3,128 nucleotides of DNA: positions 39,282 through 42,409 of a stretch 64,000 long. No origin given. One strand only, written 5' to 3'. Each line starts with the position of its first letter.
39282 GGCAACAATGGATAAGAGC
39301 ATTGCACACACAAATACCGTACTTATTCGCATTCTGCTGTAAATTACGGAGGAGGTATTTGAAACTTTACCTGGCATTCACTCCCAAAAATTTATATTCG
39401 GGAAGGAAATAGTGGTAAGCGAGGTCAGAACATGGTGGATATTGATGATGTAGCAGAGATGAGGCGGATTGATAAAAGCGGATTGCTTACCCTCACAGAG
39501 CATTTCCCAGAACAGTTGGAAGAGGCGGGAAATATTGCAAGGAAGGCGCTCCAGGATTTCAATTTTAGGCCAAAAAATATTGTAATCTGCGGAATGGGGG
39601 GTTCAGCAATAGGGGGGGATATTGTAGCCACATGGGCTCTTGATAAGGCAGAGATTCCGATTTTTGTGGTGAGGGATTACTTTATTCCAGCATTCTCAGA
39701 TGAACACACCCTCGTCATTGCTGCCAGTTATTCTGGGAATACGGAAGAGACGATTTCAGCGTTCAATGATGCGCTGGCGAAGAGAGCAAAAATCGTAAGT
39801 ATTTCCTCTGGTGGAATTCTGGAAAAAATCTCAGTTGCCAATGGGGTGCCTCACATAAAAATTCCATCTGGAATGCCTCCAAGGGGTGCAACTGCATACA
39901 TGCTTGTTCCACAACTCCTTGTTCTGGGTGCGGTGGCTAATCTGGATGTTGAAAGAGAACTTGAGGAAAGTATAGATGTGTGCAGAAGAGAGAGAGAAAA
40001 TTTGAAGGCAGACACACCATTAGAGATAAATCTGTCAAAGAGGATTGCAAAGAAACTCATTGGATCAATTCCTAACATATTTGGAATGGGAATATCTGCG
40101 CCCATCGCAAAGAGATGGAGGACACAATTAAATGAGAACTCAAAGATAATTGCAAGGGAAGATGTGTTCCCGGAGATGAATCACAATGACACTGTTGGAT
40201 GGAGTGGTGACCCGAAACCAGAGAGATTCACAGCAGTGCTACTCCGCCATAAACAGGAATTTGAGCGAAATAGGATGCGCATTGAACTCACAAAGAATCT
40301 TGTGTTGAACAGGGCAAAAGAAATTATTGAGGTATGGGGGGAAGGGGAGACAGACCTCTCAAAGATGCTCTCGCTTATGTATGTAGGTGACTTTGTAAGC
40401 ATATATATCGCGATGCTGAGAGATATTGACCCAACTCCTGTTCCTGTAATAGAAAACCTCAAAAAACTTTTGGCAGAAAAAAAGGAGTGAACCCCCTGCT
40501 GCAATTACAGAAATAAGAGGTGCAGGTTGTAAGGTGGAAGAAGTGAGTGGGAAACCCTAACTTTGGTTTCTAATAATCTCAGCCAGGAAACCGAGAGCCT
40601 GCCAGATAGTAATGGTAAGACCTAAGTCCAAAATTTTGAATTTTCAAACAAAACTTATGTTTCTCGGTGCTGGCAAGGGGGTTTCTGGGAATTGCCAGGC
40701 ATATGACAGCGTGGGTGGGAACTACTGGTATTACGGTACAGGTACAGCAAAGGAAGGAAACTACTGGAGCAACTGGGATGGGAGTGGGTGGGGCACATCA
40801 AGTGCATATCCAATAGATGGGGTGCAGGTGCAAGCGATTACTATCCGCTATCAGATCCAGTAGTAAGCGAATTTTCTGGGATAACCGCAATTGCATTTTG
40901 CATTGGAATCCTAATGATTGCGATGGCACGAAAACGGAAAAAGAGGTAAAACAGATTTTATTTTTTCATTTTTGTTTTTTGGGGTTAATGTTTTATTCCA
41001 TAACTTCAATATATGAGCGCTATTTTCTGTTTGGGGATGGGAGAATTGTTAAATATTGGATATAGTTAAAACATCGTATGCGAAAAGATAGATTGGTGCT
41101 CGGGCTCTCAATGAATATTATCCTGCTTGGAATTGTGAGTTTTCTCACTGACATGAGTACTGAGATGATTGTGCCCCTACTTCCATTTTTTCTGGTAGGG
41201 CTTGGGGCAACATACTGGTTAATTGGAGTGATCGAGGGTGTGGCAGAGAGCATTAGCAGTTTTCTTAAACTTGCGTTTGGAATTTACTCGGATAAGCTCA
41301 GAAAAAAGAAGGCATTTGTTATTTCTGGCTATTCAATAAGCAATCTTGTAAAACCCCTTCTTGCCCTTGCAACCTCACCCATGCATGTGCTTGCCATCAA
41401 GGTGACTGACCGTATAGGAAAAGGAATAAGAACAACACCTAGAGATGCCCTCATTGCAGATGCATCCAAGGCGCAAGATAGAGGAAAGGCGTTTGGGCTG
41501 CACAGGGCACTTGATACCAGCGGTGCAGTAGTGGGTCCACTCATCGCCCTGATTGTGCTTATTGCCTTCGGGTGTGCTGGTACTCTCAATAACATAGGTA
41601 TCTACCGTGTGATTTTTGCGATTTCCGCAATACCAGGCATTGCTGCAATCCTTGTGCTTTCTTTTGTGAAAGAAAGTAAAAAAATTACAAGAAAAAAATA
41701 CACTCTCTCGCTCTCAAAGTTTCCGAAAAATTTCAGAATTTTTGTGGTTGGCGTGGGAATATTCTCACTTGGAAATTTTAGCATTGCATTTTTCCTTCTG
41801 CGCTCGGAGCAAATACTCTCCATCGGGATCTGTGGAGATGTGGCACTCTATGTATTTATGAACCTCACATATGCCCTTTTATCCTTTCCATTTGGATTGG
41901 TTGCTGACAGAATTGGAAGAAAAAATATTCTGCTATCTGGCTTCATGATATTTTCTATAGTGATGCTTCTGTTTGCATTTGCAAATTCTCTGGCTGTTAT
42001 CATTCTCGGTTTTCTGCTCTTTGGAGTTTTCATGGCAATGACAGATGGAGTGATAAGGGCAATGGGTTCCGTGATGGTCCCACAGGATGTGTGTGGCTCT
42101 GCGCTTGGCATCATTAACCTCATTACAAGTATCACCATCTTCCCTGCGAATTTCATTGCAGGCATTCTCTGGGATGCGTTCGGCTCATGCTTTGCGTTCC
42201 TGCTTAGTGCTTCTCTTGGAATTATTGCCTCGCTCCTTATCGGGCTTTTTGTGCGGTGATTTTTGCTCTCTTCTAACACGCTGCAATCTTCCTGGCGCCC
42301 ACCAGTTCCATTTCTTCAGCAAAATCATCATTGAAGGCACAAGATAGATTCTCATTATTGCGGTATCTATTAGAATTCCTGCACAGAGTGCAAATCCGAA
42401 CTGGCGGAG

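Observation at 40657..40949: Frameshifted, 5'-truncated remnant of a NosD-like beta-helix surface protein with PEF/PGF-type C-terminal sorting signal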

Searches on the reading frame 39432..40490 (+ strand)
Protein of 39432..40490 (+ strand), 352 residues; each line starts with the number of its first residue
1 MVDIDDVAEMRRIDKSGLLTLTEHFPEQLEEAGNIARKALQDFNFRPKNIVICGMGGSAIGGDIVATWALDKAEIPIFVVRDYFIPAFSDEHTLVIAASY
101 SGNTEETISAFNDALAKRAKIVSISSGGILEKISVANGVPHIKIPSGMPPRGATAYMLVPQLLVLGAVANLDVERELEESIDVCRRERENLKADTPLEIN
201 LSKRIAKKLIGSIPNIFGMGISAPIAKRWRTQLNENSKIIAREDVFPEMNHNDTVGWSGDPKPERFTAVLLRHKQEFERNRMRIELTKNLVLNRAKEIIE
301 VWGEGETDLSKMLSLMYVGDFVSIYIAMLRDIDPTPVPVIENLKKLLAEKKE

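Call 19: find_encoding_contigs(protein=window:39432-40490:+, flank=10000)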
Protein window:39432-40490:+ (352 aa): 2 contigs read that carry it; 2 places shown.
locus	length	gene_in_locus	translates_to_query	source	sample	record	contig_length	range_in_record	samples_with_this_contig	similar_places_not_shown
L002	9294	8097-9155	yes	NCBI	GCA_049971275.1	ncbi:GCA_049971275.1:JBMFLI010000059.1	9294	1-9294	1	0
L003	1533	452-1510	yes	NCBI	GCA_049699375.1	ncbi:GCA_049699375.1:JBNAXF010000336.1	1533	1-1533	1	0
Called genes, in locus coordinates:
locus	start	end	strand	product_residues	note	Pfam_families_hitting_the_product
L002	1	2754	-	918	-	PF06427:UDP-g_GGTase (faint), PF13620:CarboxypepD_reg (faint), PF22904:NOMO1-like_2nd (weak), PF00801:PKD, PF18911:PKD_4, PF22352:K319L-like_PKD (weak)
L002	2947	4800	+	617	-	PF01507:PAPS_reduct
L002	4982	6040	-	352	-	PF01979:Amidohydro_1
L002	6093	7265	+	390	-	PF01494:FAD_binding_3, PF04820:Trp_halogenase (faint), PF05834:Lycopene_cycl, PF13450:NAD_binding_8 (faint)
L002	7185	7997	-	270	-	-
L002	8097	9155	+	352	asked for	PF01380:SIS (faint), PF10432:bact-PGI_C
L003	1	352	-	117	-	?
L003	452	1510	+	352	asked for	PF01380:SIS (faint), PF10432:bact-PGI_C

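Call 66: find_related_loci(query=window:39432-40490:+, collection=metagenome_contigs, flank=10000)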
Query window:39432-40490:+ (352 aa) in metagenome_contigs; peptide patterns used: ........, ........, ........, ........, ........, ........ (x = any residue, [..] = any of these).
118 stretches matched a pattern; 21 encode a relative of the query (tblastn E <= 1e-3); 21 distinct loci.
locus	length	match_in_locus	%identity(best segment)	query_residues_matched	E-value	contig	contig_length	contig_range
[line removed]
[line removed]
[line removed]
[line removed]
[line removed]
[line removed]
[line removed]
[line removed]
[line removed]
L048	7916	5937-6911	34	9-348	4e-56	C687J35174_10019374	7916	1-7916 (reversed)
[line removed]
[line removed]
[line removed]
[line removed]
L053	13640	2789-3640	34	58-348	2e-44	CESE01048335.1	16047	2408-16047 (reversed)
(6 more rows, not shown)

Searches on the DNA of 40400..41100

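Call 35: search_rna_families(source=window, start=40400, end=41100, threshold=evalue, max_evalue=10)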
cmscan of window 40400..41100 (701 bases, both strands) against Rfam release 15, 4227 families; matches with E-value up to 10: 5.
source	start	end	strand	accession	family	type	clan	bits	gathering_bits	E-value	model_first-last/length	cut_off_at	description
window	40621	40653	-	RF00979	mir-553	Gene; miRNA;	-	17.9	82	2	1-62/62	no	mir-553 microRNA precursor family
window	40435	40519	-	RF04239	mir-4679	Gene; miRNA;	-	15.4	88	8.4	1-75/75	no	mir-4679 microRNA precursor family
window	40634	40789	+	RF01884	LINC00901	Gene; lncRNA;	-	13.2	55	6.1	1-152/152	no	Non-coding RNA BC040587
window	40931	40980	+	RF02409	snoR125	Gene; snRNA; snoRNA; CD-box;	-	11.9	100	5.4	81-129/200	no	Small nucleolar RNA snoR125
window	40924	40999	-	RF01419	IsrR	Gene; antisense;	-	11.4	52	9.5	115-187/187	no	Antisense RNA which regulates isiA expression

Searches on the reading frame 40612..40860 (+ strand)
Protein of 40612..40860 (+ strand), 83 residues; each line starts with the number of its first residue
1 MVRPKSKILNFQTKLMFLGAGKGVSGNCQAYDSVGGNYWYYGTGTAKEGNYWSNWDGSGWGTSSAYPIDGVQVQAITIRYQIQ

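Call 9: search_protein_families(library=ncbifam, proteins=[window:40612-40860:+], max_evalue=10)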
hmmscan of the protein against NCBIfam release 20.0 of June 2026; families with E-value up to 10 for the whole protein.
seq(83 aa): 0 families

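Call 10: search_protein_families(library=pfam, proteins=[window:40612-40860:+], max_evalue=10)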
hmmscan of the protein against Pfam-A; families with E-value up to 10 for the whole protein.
seq(83 aa): 0 families

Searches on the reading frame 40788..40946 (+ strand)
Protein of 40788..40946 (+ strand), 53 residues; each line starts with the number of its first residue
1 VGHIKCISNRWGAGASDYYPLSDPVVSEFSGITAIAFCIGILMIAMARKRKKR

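Call 9: search_protein_families(library=ncbifam, proteins=[window:40788-40946:+], max_evalue=10)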
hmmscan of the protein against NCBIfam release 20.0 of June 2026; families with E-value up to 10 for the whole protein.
seq(53 aa): 1 family
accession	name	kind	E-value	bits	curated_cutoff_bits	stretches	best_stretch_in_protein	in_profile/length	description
TIGR04161.1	VPEID-CTERM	equivalog_domain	0.005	16.8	33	1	30-53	8-31/31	VPEID-CTERM sorting domain-containing protein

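Call 10: search_protein_families(library=pfam, proteins=[window:40788-40946:+], max_evalue=10)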
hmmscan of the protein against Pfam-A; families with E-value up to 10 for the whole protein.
seq(53 aa): 0 families

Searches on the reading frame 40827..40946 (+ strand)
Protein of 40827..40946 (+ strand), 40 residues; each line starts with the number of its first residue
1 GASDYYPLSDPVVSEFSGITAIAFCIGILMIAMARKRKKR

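Call 45: search_protein_families(library=ncbifam, proteins=[window:40827-40946:+], max_evalue=10)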
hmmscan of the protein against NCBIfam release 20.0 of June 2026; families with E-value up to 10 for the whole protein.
seq(40 aa): 2 families
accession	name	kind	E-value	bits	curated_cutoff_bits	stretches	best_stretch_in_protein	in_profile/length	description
TIGR04161.1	VPEID-CTERM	equivalog_domain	0.0026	17.7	33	1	17-40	8-31/31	VPEID-CTERM sorting domain-containing protein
NF033507.3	Loki-CTERM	subfamily_domain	0.17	12.2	19.9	1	19-40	6-27/27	Loki-CTERM sorting domain-containing protein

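Call 73: search_protein_families(library=ncbifam, alignment_id=A6, max_evalue=0.01)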
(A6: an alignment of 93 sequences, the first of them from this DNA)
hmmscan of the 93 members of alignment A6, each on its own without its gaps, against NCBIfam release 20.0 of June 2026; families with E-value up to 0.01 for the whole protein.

A. member 1, seq(40 aa): 1 family
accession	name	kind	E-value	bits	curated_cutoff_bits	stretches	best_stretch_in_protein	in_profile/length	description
TIGR04161.1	VPEID-CTERM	equivalog_domain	0.0026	17.7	33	1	17-40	8-31/31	VPEID-CTERM sorting domain-containing protein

B. families by the number of members that match (of 93 scanned): 8 families
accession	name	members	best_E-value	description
TIGR04296.1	PEFG-CTERM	3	0.00032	PEFG-CTERM sorting domain-containing protein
NF045529.2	Heimdall-CTERM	3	0.0011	Heimdall-CTERM domain-containing surface protein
NF033507.3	Loki-CTERM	3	0.008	Loki-CTERM sorting domain-containing protein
TIGR03024.1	arch_PEF_CTERM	2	1.7e-05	PEF-CTERM sorting domain-containing protein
TIGR04174.1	IPTL_CTERM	1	0.0015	IPTL-CTERM sorting domain-containing protein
TIGR03063.1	srtB_target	1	0.002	sortase B protein-sorting domain-containing protein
TIGR04161.1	VPEID-CTERM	1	0.0026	VPEID-CTERM sorting domain-containing protein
NF037960.1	MFS_trans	1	0.0067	MFS transporter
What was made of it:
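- Closest known: PEF-CTERM. Same: Two tails reach PEF-CTERM at E down to 1.7e-5 (call 73).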

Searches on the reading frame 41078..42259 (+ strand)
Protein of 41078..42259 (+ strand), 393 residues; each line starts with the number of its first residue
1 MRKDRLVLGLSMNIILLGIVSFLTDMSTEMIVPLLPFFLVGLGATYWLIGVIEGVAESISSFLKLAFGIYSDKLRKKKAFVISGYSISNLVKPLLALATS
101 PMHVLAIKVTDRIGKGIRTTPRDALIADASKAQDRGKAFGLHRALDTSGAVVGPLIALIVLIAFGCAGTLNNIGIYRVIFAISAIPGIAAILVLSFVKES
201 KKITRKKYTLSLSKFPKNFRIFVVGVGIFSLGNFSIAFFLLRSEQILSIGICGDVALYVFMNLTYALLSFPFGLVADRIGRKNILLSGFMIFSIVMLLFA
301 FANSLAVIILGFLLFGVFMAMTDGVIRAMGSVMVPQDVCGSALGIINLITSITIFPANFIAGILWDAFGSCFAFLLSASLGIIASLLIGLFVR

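Call 47: find_encoding_contigs(protein=window:41078-42259:+, flank=10000, max_places=10)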
Protein window:41078-42259:+ (393 aa): 2 contigs read that carry it; 2 places shown.
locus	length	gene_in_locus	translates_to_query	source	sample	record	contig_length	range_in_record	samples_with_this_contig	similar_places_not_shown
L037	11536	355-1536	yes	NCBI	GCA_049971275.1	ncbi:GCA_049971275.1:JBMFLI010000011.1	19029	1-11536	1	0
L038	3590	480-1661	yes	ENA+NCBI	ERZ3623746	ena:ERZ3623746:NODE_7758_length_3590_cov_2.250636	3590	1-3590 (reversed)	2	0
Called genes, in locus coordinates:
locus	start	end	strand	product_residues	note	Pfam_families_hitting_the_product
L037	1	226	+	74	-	?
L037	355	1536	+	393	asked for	PF07690:MFS_1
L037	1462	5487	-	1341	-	PF03176:MMPL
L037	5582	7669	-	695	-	PF07705:CARDB, PF03415:Peptidase_C11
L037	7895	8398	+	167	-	-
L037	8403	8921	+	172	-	-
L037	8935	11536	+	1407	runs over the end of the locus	-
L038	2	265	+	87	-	?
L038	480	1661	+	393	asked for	PF07690:MFS_1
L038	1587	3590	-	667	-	?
